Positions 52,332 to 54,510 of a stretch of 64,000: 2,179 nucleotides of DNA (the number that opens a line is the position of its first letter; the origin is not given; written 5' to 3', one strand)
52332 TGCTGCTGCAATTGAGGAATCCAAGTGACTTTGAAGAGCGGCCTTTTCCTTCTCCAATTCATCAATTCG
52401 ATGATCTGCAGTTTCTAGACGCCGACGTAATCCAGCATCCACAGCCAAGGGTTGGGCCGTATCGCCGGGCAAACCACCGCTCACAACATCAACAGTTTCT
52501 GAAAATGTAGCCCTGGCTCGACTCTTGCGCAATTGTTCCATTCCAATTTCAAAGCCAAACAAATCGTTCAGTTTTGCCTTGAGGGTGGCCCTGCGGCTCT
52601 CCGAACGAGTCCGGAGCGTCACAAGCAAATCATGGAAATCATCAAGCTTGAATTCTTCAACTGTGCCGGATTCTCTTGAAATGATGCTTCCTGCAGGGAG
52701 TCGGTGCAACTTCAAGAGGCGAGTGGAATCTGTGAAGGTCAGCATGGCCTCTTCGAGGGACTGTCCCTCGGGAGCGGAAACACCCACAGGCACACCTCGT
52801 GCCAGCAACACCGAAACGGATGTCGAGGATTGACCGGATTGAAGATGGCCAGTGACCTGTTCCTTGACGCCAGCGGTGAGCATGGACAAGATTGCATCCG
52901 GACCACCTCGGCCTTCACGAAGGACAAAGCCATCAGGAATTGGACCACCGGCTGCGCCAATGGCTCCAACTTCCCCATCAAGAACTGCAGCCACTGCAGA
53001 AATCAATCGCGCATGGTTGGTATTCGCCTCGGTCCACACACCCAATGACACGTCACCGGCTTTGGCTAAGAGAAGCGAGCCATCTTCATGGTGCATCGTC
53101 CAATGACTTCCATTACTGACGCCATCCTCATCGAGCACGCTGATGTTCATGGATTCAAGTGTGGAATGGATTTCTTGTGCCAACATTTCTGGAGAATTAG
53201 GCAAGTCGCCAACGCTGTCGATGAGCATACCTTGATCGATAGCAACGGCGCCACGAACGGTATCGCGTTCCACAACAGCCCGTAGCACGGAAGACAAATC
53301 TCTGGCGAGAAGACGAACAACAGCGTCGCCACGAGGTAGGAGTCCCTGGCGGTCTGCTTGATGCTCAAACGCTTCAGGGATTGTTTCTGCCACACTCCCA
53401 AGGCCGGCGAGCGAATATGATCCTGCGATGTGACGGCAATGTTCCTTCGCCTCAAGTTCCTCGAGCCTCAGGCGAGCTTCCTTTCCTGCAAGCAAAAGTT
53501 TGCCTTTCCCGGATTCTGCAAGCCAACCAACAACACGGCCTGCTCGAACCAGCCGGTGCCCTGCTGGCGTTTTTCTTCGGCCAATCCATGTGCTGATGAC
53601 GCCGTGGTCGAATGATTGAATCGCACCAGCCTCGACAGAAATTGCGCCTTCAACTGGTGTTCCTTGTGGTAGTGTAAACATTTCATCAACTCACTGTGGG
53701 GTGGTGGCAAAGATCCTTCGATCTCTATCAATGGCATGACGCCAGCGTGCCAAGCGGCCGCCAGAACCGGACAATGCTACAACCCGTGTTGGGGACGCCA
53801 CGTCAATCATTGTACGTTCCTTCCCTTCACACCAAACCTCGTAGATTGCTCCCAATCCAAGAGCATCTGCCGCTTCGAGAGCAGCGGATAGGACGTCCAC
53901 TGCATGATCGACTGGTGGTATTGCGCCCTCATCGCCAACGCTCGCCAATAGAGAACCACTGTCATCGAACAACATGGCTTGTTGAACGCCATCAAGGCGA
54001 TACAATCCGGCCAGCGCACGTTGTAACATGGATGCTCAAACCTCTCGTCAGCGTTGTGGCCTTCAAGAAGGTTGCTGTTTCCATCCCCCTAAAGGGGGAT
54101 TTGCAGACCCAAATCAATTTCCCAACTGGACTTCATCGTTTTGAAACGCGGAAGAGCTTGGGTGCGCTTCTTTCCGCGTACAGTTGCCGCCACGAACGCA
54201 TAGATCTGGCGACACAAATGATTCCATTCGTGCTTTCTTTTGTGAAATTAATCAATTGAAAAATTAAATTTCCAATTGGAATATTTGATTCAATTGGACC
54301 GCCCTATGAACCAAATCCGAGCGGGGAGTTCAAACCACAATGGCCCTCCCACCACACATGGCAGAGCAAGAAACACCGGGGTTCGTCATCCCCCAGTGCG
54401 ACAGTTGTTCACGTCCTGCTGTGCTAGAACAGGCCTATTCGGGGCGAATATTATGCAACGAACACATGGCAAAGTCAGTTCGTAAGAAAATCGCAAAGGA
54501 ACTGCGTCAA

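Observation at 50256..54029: Roadblock/LC7 gene, a 1057-aa Roadblock-plus-coiled-coil giant and a small membrane protein, with no GTPase partner visible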

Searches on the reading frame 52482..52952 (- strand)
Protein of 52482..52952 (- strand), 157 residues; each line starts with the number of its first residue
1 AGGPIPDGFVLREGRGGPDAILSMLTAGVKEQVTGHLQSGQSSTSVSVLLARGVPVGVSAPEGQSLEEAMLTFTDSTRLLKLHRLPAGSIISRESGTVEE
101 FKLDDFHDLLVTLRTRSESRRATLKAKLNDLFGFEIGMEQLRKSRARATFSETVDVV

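Call 62: search_solved_structures(query=A7, max_evalue=10, show_alignments=1)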
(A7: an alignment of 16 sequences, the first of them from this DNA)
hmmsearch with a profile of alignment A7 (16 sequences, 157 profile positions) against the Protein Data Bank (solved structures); distinct sequences matched with E-value up to 10: 1.
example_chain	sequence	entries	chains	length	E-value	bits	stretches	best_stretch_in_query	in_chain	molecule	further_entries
9tlu_C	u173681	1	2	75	0.73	12.6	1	102-134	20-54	Sc-apCC-2-BCL-xL-3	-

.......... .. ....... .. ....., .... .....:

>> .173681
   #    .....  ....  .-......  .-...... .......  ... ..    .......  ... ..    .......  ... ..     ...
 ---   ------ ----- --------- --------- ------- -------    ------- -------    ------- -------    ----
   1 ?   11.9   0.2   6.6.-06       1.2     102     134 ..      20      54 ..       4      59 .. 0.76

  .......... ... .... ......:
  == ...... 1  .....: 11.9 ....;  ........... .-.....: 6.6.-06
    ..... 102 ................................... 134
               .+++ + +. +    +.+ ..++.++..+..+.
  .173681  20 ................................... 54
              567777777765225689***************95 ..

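Call 64: search_protein_families(library=pfam, alignment_id=A7, max_evalue=1)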
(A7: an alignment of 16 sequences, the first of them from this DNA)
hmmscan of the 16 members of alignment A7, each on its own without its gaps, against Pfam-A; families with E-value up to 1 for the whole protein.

A. member 1, seq(157 aa): 0 families

B. families by the number of members that match (of 16 scanned): 8 families
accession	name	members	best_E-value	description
PF14221.11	DUF4330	2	0.012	Domain of unknown function (DUF4330)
PF02273.21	Acyl_transf_2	1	0.055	Acyl transferase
PF02283.22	CobU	1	0.056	Cobinamide kinase / cobinamide phosphate guanyltransferase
PF18709.6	DLP_helical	1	0.071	Dynamin-like helical domain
PF03693.20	ParD_antitoxin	1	0.079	Bacterial antitoxin of ParD toxin-antitoxin type II system and RHH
PF21969.2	MGS_GT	1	0.18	Mannosylglycerate synthase, GT domain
PF23272.1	DUF7075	1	0.19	Domain of unknown function (DUF7075)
PF04352.18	ProQ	1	0.23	ProQ/FINO family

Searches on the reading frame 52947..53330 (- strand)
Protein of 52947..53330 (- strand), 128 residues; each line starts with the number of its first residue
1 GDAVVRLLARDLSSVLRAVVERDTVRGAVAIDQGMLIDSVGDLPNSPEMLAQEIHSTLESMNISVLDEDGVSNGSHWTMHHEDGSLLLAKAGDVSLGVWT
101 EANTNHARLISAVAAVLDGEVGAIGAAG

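Call 57: search_solved_structures(query=A6, max_evalue=10, show_alignments=2)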
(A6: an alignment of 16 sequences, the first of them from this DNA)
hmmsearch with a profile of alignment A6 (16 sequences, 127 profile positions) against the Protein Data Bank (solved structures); distinct sequences matched with E-value up to 10: 14.
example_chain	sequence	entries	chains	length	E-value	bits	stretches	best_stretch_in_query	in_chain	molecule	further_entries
3leq_A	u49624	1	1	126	6.5e-05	26.4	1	12-106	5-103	uncharacterized protein cvnB5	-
9hef_A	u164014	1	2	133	0.078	16.4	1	23-94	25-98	Serine protease inhibitor Rv3364c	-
7f8m_A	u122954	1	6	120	0.085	16.3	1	23-97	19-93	Robl_LC7 domain-containing protein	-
4jgs_A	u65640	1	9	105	0.1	16.1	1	46-122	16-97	MLV-related proviral Env polyprotein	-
3gty_X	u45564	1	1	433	0.1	16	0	42-82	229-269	Trigger factor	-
3gu0_A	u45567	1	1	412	0.11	15.9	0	42-82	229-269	Trigger factor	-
6j0a_Q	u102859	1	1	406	0.12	15.9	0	42-82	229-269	Trigger factor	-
7yh1_D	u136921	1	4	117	0.34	14.4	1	43-103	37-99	Roadblock/LC7 domain protein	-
7s94_A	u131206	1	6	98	0.52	13.7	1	49-124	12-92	Endogenous retrovirus group S71 member 1 Env polyprotein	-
9v96_A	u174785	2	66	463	0.64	13.4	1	30-109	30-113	Flagellin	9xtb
5vok_B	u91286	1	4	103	1.1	12.7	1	13-95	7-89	Ragulator complex protein LAMTOR4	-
6u62_G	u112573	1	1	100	1.1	12.7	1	13-95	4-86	Ragulator complex protein LAMTOR4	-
5x6u_D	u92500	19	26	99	1.1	12.7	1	13-95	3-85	Ragulator complex protein LAMTOR4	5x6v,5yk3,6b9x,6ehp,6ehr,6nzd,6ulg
5y39_D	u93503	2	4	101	1.1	12.6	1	13-95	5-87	Ragulator complex protein LAMTOR4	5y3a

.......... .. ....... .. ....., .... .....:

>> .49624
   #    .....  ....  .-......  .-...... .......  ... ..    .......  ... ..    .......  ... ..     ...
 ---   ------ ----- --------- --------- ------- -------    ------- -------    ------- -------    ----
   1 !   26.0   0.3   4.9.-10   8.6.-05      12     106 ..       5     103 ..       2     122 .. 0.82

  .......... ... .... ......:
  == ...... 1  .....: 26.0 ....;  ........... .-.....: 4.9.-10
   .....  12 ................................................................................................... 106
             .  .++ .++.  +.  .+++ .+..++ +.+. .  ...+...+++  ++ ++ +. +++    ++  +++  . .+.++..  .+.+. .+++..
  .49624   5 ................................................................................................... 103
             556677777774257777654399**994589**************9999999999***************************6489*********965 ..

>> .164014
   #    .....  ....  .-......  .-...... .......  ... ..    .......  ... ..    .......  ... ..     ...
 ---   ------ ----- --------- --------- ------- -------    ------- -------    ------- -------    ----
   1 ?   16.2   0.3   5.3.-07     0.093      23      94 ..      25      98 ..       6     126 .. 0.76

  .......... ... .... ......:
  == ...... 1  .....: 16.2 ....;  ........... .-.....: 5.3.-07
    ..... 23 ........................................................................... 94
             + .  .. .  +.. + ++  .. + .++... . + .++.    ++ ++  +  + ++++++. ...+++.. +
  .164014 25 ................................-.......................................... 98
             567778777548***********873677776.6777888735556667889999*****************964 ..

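Call 58: search_protein_families(library=pfam, alignment_id=A6, max_evalue=1)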
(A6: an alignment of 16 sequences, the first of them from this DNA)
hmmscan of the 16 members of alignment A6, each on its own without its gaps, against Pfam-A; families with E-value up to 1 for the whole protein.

A. member 1, seq(128 aa): 0 families

B. families by the number of members that match (of 16 scanned): 8 families
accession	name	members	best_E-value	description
PF03259.23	Robl_LC7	8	1.9e-05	Roadblock/LC7 domain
PF16672.11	LAMTOR5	1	0.021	Ragulator complex protein LAMTOR5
PF14083.11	PGDYG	1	0.072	PGDYG protein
PF25417.1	DUF7889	1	0.088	Family of unknown function (DUF7889)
PF00430.23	ATP-synt_B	1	0.093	ATP synthase B/B' CF(0)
PF04214.18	DUF411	1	0.13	Protein of unknown function, DUF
PF24506.1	KNTC1_N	1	0.22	KNTC1, N-terminal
PF21475.2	PaaA-like_N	1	0.25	PaaA-like, N-terminal domain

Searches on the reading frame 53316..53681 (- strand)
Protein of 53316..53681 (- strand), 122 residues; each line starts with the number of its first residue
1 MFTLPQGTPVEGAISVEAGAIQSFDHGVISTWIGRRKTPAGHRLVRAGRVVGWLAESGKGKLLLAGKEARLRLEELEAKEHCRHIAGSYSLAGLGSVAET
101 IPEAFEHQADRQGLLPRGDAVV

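Call 63: search_solved_structures(query=A8, max_evalue=10, show_alignments=1)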
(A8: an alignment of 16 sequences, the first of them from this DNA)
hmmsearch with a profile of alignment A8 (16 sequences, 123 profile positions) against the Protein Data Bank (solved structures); distinct sequences matched with E-value up to 10: 4.
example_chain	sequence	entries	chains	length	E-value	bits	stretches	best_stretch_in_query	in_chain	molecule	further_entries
5va4_A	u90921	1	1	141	0.15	15.1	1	47-110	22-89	TRIM5/cyclophilin A V4 fusion protein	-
5l9w_C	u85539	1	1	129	0.84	12.7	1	4-40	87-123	Acetophenone carboxylase beta subunit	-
9qt5_N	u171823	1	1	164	0.86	12.6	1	19-48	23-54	Large ribosomal subunit protein bL17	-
6yel_A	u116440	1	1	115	2.7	11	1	62-109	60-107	Stromal interaction molecule 1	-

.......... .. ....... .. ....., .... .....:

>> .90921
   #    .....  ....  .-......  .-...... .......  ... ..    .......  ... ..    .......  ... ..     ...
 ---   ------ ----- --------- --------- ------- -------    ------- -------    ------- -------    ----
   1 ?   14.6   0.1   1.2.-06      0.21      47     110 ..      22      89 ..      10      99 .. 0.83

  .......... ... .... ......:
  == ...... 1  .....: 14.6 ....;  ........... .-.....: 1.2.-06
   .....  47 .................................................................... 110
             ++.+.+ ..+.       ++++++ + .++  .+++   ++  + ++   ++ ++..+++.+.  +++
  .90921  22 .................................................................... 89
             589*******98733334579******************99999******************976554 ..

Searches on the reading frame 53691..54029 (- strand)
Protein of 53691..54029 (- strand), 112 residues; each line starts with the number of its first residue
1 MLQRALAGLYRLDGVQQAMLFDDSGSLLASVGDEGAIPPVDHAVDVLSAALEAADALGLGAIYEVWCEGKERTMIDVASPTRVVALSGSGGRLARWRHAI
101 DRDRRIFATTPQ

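Call 3: search_protein_families(library=pfam, proteins=[window:53691-54029:-], max_evalue=1)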
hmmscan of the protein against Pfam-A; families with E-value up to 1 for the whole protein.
window:53691-54029:- (112 aa): 2 families
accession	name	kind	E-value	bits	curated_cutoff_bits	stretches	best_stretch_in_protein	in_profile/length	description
PF03259.23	Robl_LC7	-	0.0033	17.6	23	1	5-71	5-73/91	Roadblock/LC7 domain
PF17152.10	CHASE8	-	0.2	12.4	27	1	3-41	33-70/102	Periplasmic sensor domain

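Call 4: search_protein_families(library=ncbifam, proteins=[window:53691-54029:-], max_evalue=1)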
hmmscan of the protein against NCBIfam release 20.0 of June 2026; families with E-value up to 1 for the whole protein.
window:53691-54029:- (112 aa): 1 family
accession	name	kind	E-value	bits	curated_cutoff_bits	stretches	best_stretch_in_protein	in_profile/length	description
NF008295.0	PRK11081.1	equivalog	0.0078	15.8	227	1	42-79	28-65/230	tRNA (guanosine(18)-2'-O)-methyltransferase TrmH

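Call 7: find_homologous_proteins(query=window:53691-54029:-, max_evalue=0.01)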
Query window:53691-54029:- (112 aa): 41 proteins with E <= 0.01 among 104 candidates.
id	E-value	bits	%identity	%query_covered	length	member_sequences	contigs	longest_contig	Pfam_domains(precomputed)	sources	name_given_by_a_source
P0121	7.7e-64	230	97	100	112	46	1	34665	-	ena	-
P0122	6.0e-57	208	86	100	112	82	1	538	-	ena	-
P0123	2.5e-55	203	82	100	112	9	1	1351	-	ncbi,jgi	-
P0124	4.7e-55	202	81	100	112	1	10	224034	-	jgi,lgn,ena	jgi:predicted regulator of Ras-like GTPase activity (Roadblock/LC7/MglB family)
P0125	6.1e-55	202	81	100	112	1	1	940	-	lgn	-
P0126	1.3e-54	201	81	100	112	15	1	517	-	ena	-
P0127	1.4e-54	201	81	100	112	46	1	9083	-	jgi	-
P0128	3.6e-53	196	78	100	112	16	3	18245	-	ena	-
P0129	8.8e-51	188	78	99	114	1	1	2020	-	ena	-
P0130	8.9e-51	188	78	100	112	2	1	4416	-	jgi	jgi:predicted regulator of Ras-like GTPase activity (Roadblock/LC7/MglB family)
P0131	7.3e-47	176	71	100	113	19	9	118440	-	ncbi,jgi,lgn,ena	jgi:predicted regulator of Ras-like GTPase activity (Roadblock/LC7/MglB family)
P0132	4.3e-45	170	70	100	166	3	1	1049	-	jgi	jgi:predicted regulator of Ras-like GTPase activity (Roadblock/LC7/MglB family)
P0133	1.8e-44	168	68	100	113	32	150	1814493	PF03259.24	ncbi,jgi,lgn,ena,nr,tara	ncbi:MAG: hypothetical protein CL978_02975 [Euryarchaeota archaeon]|jgi:predicted regulator of Ras-l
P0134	2.4e-44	168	81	84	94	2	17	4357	-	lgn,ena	-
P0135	1.3e-43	165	67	100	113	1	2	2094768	PF03259.24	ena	-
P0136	1.7e-43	165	67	100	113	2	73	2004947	PF03259.24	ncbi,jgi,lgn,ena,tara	jgi:predicted regulator of Ras-like GTPase activity (Roadblock/LC7/MglB family)|tara:strand:+ start:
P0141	1.2e-42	162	66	100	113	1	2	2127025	PF03259.24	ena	-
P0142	3.4e-42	161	66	100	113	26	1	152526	PF03259.24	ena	-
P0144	6.4e-42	160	65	100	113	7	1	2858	PF03259.24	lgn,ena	-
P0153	1.8e-39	152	66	100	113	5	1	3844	PF03259.24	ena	-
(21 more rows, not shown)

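Call 20: search_solved_structures(query=A3, max_evalue=10, show_alignments=2)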
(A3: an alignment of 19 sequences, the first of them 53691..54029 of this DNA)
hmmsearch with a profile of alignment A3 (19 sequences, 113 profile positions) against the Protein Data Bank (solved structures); distinct sequences matched with E-value up to 10: 13.
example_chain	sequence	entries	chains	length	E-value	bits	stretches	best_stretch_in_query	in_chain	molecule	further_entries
7yh1_D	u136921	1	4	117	0.004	20.4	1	2-93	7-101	Roadblock/LC7 domain protein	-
7f8m_A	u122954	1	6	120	0.07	16.4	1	4-74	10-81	Robl_LC7 domain-containing protein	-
5cwb_A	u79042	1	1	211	0.66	13.2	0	43-79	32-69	Designed helical repeat protein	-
3cpt_B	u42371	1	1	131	0.83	12.9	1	10-45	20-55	Mitogen-activated protein-binding protein-interacting protein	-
2zsg_A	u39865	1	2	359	0.88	12.8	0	18-58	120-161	Aminopeptidase P, putative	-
5x6u_B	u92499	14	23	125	1.1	12.5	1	10-45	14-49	Ragulator complex protein LAMTOR2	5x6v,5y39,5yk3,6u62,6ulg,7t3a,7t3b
6b9x_B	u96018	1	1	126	1.1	12.5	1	10-45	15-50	Ragulator complex protein LAMTOR2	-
5y3a_B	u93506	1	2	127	1.1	12.5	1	10-45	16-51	Ragulator complex protein LAMTOR2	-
1vet_B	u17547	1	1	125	1.1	12.5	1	10-45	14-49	Late endosomal/lysosomal Mp1 interacting protein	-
6nzd_B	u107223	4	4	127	1.1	12.5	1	10-45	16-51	Ragulator complex protein LAMTOR2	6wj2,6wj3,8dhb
5yk3_B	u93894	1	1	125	1.1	12.5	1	10-45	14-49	Ragulator complex protein LAMTOR2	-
6ehp_B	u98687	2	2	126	1.1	12.5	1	10-45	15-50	Ragulator complex protein LAMTOR2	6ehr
1veu_B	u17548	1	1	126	1.1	12.5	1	10-45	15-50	Late endosomal/lysosomal Mp1 interacting protein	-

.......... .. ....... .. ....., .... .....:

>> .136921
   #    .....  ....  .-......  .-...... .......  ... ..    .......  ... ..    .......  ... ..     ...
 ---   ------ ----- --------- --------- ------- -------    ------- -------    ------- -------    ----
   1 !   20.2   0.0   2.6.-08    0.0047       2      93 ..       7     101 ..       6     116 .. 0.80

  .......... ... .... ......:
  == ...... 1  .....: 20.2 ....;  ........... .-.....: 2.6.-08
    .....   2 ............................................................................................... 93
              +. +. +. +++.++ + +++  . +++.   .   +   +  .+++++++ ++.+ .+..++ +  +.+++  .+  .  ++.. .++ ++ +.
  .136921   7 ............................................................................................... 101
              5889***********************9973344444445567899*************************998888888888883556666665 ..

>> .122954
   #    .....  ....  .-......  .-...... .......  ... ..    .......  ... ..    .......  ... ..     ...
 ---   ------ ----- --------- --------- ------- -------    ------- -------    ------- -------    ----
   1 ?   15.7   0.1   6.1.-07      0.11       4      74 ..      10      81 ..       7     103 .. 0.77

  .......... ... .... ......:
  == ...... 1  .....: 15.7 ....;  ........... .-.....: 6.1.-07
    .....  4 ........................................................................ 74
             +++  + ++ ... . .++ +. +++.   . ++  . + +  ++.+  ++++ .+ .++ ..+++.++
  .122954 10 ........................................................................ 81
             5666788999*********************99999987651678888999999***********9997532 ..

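Call 21: search_protein_families(library=pfam, alignment_id=A3, max_evalue=0.01)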
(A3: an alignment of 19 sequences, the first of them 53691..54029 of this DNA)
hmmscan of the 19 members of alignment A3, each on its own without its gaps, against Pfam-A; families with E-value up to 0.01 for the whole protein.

A. member 1, window:53691-54029:- (112 aa): 1 family
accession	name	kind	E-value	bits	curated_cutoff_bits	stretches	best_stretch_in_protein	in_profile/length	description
PF03259.23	Robl_LC7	-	0.0033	17.6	23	1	5-71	5-73/91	Roadblock/LC7 domain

B. families by the number of members that match (of 19 scanned): 2 families
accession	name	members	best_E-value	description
PF03259.23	Robl_LC7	17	2.8e-07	Roadblock/LC7 domain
PF17152.10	CHASE8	4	0.0047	Periplasmic sensor domain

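Call 89: search_protein_families(library=padloc, proteins=[window:53691-54029:-], max_evalue=0.01)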
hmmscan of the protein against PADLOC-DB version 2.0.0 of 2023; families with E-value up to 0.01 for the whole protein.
window:53691-54029:- (112 aa): 0 families

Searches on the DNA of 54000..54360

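Call 80: search_rna_families(source=window, start=54000, end=54360, threshold=evalue, max_evalue=1)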
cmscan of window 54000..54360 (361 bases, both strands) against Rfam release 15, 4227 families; matches with E-value up to 1: 1.
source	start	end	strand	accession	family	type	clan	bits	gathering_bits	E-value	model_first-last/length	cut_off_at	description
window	54077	54110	-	RF01323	CRISPR-DR10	Gene; CRISPR;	-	15.8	39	0.83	1-37/37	no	CRISPR RNA direct repeat element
